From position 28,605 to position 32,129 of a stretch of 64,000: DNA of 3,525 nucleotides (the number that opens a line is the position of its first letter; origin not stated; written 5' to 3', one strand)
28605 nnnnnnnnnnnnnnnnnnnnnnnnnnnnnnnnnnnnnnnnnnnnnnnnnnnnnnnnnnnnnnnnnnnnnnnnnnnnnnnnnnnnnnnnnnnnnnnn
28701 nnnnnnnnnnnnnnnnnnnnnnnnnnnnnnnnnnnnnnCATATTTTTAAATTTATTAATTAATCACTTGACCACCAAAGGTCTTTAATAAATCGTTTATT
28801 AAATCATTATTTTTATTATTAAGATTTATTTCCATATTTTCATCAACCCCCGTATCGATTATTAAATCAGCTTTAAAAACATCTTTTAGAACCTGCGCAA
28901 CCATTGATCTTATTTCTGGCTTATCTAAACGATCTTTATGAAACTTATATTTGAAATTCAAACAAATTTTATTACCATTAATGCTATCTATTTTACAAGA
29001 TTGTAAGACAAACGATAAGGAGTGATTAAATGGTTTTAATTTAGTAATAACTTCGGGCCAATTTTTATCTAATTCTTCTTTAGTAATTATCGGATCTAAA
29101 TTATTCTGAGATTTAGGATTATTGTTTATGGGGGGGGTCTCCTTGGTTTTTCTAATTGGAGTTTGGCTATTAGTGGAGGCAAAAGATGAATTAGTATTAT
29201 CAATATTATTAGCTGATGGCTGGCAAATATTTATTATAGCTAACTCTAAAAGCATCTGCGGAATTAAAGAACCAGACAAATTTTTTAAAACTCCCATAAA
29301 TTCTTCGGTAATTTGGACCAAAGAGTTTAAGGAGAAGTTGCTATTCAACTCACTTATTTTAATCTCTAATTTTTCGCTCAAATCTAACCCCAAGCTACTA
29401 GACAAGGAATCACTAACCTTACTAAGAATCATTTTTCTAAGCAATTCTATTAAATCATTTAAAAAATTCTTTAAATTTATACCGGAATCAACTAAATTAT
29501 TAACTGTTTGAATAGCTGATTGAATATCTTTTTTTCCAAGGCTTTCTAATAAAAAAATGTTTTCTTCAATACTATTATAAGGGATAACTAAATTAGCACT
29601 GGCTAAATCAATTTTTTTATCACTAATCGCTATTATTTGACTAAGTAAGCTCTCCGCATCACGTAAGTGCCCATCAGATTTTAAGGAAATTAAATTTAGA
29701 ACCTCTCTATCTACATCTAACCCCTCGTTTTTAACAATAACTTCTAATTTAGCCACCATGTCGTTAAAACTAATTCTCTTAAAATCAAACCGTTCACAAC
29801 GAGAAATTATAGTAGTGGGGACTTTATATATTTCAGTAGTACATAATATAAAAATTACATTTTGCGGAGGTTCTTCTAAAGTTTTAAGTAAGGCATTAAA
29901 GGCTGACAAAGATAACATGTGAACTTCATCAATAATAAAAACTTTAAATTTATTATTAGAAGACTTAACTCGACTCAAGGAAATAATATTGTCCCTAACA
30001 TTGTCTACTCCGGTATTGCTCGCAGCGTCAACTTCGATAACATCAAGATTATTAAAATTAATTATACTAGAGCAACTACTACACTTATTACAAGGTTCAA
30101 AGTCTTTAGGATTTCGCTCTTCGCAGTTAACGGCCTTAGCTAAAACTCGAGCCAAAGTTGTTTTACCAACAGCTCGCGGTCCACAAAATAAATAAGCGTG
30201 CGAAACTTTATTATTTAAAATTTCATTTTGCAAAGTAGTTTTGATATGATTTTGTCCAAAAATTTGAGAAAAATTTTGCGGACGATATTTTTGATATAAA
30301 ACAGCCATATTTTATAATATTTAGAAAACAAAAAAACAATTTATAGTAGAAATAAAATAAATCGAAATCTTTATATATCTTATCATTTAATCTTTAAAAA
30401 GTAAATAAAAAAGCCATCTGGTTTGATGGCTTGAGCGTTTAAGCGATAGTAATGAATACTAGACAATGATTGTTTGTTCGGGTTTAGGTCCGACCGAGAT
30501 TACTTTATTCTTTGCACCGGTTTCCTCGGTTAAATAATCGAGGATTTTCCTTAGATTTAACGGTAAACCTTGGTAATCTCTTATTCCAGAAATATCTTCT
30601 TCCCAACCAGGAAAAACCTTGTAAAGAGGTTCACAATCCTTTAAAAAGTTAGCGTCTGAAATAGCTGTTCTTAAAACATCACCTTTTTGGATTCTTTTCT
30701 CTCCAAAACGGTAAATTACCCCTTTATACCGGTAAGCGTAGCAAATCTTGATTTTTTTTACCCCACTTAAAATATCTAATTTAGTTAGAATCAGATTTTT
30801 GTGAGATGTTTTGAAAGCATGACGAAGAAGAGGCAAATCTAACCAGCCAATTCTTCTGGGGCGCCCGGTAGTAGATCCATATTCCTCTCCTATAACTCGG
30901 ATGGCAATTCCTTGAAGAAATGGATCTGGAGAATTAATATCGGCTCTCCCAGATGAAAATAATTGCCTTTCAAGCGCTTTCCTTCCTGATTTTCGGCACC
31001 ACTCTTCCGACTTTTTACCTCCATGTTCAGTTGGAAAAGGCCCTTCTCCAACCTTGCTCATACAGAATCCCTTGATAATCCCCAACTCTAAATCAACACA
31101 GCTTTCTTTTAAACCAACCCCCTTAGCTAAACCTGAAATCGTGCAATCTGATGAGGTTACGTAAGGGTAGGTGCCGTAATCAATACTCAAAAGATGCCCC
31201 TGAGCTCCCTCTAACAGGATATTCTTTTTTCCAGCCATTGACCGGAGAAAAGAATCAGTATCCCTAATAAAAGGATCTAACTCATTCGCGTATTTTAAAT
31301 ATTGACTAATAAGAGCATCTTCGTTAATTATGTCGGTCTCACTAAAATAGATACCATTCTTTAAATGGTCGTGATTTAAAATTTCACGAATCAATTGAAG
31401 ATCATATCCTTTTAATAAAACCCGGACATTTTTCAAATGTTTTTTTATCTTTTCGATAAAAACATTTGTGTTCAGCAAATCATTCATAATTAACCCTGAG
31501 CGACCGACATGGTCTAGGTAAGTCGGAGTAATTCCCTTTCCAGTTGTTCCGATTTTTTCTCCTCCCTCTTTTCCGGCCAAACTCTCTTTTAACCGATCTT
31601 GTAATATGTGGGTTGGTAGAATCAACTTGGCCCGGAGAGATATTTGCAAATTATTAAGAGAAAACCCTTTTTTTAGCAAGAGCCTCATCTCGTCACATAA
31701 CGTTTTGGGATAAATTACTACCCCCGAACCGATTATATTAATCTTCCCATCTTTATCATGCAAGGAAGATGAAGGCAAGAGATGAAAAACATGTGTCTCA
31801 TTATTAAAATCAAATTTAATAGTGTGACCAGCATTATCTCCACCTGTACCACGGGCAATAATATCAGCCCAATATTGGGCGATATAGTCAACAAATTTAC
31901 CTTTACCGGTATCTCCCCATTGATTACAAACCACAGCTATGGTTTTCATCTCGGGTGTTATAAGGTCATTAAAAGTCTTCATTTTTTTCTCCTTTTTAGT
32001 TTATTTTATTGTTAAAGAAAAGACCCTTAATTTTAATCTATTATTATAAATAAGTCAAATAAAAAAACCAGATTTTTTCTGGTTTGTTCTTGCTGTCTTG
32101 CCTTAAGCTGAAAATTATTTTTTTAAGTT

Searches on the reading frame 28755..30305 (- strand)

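Call 74: search_protein_families(library=pfam, proteins=[window:28755-30305:-], max_evalue=0.000001)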
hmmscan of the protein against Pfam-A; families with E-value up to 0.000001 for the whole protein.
window:28755-30305:- (516 aa): 5 families
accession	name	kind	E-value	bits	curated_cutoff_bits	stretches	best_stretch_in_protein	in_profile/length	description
PF13177.12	DNA_pol3_delta2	-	4e-42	144.4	27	1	18-178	2-160/161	DNA polymerase III, delta subunit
PF00004.35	AAA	-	2.1e-13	51.3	21.2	1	39-173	2-126/131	ATPase family associated with various cellular activities (AAA)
PF12169.13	DNA_pol3_gamma3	-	6.6e-10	39.4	24.4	1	252-362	21-129/143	DNA polymerase III subunits gamma and tau domain III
PF05496.18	RuvB_N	-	7.8e-07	29.4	27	0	8-64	2-62/159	Holliday junction DNA helicase RuvB P-loop domain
PF22608.2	DNAX_ATPase_lid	-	9.8e-07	28.9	27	0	184-229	3-48/49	DNA polymerase III clamp loader subunit, ATPase lid domain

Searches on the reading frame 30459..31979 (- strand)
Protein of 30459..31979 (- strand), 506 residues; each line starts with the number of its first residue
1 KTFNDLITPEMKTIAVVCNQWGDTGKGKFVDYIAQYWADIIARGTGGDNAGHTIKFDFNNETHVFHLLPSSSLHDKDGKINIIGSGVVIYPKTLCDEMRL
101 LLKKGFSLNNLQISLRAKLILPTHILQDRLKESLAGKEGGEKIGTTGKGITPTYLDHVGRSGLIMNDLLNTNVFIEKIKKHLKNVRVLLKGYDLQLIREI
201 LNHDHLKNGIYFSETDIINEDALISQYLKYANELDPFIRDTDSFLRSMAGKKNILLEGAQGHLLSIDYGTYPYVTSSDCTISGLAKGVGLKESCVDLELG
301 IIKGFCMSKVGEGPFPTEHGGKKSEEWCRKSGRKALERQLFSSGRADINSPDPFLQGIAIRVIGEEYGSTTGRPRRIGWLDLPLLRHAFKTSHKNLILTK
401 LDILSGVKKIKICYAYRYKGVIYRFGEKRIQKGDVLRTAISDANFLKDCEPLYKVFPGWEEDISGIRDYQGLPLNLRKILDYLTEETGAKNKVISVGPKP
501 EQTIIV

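Call 74: search_protein_families(library=pfam, proteins=[window:30459-31979:-], max_evalue=0.000001)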
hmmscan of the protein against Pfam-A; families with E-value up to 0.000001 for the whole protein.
window:30459-31979:- (506 aa): 1 family
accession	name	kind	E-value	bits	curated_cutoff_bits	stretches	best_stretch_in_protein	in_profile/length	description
PF00709.27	Adenylsucc_synt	-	4.5e-121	404.9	27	1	16-504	2-416/416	Adenylosuccinate synthetase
